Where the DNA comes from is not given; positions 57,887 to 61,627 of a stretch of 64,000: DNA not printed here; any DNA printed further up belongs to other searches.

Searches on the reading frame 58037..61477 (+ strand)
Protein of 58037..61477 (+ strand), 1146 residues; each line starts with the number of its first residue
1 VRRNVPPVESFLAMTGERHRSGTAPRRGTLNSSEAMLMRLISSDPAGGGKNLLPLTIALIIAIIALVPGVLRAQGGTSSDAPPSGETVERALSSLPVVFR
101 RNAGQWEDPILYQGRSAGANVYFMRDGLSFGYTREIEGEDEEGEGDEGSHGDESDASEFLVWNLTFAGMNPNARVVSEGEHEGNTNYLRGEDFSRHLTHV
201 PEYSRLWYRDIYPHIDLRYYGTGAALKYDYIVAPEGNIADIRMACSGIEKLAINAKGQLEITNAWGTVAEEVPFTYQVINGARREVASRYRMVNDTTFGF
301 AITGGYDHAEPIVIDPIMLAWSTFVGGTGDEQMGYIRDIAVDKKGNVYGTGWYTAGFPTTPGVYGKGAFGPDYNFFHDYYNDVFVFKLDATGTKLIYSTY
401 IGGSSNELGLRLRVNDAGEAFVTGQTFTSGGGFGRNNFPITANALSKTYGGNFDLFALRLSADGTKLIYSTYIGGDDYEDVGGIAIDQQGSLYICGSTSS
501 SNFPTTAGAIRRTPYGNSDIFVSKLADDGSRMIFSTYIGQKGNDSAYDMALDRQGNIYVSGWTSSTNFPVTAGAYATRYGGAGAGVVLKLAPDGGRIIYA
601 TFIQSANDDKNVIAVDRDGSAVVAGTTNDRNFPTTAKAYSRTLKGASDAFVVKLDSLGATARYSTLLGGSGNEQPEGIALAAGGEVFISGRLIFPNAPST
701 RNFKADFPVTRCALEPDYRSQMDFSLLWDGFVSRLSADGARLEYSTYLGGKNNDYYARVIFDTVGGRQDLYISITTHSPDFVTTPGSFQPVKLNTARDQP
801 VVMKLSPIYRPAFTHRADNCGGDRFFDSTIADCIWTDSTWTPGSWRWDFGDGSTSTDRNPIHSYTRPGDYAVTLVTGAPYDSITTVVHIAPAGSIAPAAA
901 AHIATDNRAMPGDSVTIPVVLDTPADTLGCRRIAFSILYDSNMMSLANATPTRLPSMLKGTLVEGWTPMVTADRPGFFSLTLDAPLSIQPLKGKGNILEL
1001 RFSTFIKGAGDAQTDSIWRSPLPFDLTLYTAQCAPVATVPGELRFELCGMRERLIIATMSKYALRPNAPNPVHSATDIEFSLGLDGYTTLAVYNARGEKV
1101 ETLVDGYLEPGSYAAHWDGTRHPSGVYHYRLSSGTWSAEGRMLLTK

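Call 50: search_protein_families(library=pfam, proteins=[window:58037-61477:+], max_evalue=0.00001)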
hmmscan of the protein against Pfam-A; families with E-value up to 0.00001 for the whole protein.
window:58037-61477:+ (1146 aa): 4 families
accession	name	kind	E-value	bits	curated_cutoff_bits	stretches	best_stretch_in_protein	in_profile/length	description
PF25778.1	DUF7948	-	6.1e-60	203.3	27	1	99-317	1-214/214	Domain of unknown function (DUF7948)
PF06739.17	SBBP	-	4e-25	87.9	20.5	2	533-569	1-38/38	Beta-propeller repeat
PF18911.6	PKD_4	-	1.4e-11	44.7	27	1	837-876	29-68/85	PKD domain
PF00801.26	PKD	-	1.4e-08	35.1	23.5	1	844-888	31-77/80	PKD domain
